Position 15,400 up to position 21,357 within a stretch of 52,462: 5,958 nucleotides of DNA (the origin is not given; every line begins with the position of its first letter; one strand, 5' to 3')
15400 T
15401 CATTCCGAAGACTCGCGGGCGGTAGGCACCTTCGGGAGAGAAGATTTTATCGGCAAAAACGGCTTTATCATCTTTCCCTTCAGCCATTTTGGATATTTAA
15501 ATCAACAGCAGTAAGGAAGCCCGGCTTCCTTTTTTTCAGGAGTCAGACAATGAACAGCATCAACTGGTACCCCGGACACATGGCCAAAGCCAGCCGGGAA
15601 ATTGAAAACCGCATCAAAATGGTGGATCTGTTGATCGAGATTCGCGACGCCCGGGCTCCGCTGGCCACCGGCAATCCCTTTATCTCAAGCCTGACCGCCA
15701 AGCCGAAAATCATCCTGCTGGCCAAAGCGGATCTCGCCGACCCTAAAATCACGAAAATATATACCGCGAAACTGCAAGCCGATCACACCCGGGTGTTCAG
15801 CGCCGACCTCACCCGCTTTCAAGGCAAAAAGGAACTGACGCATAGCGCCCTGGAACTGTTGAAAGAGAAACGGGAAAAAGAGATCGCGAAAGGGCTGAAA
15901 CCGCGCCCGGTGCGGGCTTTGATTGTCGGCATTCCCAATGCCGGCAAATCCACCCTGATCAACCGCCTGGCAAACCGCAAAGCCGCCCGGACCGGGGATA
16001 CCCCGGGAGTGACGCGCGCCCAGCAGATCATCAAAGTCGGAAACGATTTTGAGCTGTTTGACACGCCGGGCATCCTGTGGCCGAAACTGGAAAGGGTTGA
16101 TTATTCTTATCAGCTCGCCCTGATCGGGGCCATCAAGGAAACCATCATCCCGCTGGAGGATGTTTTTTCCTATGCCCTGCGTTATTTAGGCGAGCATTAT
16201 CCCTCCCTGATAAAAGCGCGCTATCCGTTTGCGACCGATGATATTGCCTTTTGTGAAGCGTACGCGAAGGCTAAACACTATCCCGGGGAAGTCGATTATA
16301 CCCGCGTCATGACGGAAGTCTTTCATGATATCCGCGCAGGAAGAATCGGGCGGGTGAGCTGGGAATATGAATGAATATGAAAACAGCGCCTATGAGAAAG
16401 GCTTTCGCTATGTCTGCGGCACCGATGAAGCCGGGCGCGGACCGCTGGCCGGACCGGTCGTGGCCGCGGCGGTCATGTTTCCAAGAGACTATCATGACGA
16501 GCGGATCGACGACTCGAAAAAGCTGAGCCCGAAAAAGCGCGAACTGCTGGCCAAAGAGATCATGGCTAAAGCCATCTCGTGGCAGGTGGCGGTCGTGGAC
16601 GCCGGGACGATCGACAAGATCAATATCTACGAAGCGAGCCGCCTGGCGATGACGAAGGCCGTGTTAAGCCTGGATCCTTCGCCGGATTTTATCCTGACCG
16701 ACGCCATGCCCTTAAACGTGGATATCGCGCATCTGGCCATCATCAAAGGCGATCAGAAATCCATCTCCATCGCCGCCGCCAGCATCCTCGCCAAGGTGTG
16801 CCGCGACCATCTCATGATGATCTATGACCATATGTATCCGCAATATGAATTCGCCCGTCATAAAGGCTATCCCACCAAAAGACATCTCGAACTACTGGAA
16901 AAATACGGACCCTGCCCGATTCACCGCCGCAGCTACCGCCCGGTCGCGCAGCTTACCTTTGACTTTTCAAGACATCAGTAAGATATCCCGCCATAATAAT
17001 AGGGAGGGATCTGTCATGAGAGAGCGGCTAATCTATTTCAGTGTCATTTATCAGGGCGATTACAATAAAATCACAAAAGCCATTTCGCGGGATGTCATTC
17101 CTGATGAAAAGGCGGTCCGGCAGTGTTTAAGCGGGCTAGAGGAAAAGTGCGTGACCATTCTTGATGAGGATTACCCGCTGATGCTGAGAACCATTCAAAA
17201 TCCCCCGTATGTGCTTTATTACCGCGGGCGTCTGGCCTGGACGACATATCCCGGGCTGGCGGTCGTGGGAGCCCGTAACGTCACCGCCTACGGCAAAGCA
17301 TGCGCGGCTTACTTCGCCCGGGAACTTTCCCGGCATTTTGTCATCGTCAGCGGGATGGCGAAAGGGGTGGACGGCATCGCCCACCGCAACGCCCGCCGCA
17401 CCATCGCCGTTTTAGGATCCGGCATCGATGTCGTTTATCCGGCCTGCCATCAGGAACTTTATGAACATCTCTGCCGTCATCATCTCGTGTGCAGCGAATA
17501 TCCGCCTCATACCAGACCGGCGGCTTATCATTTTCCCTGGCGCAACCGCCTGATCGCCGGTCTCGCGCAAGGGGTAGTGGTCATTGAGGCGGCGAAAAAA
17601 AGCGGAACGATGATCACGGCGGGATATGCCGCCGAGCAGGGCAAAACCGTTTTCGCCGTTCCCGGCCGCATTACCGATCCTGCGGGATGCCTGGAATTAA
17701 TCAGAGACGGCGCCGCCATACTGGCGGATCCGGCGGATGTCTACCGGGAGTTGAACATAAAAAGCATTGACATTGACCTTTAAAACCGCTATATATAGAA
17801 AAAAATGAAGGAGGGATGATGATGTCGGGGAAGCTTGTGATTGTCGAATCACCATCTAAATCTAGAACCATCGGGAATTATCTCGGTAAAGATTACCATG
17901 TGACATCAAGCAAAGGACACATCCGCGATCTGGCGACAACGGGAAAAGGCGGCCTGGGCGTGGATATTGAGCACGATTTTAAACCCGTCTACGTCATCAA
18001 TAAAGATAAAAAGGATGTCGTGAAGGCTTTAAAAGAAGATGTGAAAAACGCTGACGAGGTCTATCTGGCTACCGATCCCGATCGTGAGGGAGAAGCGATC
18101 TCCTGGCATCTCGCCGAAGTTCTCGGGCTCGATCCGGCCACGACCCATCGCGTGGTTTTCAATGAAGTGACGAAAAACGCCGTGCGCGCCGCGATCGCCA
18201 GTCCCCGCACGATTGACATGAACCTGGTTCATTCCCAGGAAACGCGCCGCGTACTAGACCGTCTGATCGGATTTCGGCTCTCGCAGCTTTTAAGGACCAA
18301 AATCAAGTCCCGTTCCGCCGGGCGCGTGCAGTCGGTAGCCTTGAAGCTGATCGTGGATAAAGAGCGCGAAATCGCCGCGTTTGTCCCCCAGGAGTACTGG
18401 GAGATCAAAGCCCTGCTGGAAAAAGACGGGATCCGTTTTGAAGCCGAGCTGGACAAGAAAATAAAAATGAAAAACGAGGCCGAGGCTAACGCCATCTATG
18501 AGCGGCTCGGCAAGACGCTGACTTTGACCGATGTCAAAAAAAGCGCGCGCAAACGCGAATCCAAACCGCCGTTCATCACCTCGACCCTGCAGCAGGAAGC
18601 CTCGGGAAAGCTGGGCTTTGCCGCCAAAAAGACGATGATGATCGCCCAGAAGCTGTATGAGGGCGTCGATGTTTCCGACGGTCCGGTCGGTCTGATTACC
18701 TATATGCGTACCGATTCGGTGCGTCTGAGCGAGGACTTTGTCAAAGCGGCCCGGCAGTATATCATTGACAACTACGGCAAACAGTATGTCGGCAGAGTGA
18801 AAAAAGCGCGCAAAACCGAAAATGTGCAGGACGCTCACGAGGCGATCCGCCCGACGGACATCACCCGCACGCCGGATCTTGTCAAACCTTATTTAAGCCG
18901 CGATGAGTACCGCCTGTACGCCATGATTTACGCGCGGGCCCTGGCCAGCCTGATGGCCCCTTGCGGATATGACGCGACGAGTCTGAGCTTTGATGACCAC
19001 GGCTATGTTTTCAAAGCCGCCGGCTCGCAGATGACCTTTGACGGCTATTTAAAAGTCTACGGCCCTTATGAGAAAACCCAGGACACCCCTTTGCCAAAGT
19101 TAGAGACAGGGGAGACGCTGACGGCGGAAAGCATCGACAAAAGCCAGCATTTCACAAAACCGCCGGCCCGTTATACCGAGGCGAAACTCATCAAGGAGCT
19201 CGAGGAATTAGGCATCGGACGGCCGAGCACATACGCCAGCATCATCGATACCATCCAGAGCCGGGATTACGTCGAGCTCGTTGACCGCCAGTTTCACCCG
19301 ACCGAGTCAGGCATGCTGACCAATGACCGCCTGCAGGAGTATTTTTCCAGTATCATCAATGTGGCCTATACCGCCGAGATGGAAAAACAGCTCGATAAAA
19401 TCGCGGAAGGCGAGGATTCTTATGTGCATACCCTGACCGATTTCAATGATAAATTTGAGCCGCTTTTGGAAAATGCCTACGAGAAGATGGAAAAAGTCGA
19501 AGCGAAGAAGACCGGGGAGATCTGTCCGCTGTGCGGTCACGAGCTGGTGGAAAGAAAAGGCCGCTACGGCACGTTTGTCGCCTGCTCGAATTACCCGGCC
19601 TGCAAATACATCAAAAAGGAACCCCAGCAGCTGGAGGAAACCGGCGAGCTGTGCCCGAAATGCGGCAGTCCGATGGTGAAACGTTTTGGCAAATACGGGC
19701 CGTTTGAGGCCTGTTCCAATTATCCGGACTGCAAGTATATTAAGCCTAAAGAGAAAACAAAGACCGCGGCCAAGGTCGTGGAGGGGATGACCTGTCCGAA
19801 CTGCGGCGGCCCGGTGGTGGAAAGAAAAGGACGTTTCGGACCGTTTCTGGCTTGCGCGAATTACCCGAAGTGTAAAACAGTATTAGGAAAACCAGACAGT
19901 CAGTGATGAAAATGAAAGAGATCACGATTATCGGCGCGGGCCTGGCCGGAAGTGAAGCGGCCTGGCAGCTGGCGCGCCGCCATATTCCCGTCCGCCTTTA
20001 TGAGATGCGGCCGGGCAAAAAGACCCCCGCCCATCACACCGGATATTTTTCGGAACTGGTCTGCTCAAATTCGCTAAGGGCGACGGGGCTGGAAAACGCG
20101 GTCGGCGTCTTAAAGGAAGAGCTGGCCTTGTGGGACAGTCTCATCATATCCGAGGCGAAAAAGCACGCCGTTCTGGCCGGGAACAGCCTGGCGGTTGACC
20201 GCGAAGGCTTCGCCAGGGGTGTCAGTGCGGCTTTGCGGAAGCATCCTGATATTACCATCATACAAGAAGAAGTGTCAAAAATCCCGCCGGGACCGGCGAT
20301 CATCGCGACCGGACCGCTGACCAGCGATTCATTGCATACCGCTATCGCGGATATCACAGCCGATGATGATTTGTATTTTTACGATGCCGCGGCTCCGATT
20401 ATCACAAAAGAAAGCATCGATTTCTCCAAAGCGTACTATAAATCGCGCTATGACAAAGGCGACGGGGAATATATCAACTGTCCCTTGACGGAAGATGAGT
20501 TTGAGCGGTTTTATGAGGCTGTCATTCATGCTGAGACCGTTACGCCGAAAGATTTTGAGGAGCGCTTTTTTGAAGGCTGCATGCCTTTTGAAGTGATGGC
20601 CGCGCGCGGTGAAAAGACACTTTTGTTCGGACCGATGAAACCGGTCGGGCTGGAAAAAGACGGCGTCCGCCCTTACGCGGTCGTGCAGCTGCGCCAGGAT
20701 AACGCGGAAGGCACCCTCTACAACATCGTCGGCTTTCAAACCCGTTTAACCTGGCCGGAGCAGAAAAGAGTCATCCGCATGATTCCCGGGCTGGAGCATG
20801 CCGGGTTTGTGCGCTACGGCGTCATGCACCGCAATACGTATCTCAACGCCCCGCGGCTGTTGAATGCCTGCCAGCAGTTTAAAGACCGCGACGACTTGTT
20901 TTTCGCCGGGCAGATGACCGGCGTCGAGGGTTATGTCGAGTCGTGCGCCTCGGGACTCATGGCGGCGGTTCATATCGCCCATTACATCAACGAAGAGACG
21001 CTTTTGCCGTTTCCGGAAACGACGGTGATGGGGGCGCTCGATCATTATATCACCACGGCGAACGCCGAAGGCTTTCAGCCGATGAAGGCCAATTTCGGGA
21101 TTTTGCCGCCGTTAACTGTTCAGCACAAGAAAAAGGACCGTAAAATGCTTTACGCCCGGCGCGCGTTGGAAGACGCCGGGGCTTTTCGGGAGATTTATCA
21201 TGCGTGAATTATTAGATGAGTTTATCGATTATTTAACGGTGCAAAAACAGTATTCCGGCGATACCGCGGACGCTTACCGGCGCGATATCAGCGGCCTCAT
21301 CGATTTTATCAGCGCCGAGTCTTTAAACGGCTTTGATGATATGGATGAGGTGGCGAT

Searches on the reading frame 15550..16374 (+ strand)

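Call 56: search_protein_families(library=pfam, proteins=[window:15550-16374:+], max_evalue=0.0001)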
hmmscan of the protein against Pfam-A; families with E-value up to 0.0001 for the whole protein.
window:15550-16374:+ (274 aa): 3 families
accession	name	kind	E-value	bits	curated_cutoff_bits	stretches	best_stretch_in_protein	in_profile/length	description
PF01926.29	MMR_HSR1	-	1.7e-17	64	21.9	1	123-177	2-58/113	50S ribosome-binding GTPase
PF02421.24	FeoB_N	-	5.6e-08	32.9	27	1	123-175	3-57/156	Ferrous iron transport protein B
PF03193.22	RsgA_GTPase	-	1.1e-06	29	30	1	104-175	92-168/174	RsgA GTPase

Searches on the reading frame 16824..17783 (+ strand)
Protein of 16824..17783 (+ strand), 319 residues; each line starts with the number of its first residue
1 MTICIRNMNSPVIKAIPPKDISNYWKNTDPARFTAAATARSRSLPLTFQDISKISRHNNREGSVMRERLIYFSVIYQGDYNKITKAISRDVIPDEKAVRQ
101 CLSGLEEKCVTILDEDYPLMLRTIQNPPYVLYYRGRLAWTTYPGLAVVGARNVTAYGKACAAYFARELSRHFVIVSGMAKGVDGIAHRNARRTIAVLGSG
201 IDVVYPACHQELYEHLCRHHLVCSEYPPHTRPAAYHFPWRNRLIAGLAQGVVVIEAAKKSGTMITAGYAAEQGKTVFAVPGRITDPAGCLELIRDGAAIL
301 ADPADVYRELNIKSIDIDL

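Call 56: search_protein_families(library=pfam, proteins=[window:16824-17783:+], max_evalue=0.0001)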
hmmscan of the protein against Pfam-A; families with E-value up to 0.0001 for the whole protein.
window:16824-17783:+ (319 aa): 1 family
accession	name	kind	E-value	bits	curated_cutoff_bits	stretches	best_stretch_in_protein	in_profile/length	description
PF02481.21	DNA_processg_A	-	3.8e-68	229.3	29.6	1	107-300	7-210/212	DNA recombination-mediator protein A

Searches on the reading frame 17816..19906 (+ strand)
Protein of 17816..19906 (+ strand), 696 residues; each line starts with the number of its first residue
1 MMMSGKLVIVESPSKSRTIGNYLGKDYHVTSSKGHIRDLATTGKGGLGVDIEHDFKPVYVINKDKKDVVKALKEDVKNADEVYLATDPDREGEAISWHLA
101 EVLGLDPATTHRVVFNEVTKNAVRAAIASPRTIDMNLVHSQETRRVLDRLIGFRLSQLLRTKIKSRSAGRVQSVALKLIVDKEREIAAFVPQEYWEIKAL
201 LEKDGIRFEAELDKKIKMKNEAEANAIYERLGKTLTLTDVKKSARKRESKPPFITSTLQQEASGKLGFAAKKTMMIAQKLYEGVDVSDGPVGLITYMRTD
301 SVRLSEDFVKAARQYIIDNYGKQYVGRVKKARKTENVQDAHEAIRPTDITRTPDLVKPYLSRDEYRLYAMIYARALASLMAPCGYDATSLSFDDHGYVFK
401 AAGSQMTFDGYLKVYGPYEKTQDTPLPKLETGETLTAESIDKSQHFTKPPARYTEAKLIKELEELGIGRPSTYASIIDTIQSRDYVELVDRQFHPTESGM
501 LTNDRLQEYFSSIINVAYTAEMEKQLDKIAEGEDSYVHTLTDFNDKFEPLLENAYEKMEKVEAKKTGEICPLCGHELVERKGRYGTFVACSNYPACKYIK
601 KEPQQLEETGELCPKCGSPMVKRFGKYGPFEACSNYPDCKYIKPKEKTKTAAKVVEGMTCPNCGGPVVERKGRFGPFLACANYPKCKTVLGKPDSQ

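Call 54: search_protein_families(library=pfam, proteins=[window:17816-19906:+], max_evalue=0.00001)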
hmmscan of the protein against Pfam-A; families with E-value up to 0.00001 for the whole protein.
window:17816-19906:+ (696 aa): 3 families
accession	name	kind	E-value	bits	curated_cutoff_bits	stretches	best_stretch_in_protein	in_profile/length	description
PF01131.25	Topoisom_bac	-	3.1e-127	425.4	35.1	1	133-537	2-407/411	DNA topoisomerase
PF01396.24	Zn_ribbon_Top1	-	1.1e-41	140.7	32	3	567-604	1-38/39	Topoisomerase DNA binding C4 zinc finger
PF01751.28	Toprim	-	1.2e-23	83.5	23.1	1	6-117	1-95/96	Toprim domain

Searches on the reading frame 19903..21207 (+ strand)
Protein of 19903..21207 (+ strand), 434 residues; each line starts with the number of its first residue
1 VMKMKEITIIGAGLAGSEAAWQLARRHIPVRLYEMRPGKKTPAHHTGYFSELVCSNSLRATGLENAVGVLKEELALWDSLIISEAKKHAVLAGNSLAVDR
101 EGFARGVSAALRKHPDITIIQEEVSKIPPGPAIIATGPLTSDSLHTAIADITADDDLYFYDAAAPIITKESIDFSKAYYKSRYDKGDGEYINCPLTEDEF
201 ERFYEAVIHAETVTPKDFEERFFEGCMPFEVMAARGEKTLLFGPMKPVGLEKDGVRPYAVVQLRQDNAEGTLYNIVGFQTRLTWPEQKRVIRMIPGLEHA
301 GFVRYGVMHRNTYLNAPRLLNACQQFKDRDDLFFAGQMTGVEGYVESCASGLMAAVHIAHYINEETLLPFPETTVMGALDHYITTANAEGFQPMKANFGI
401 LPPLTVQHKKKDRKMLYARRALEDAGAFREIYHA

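Call 54: search_protein_families(library=pfam, proteins=[window:19903-21207:+], max_evalue=0.00001)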
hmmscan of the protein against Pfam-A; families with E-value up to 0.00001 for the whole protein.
window:19903-21207:+ (434 aa): 2 families
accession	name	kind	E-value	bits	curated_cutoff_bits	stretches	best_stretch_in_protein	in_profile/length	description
PF01134.28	GIDA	-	1.6e-92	311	22.1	1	7-365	2-390/391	Glucose inhibited division protein A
PF01266.30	DAO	-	7.1e-06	26.2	27.9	0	7-81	2-75/353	FAD dependent oxidoreductase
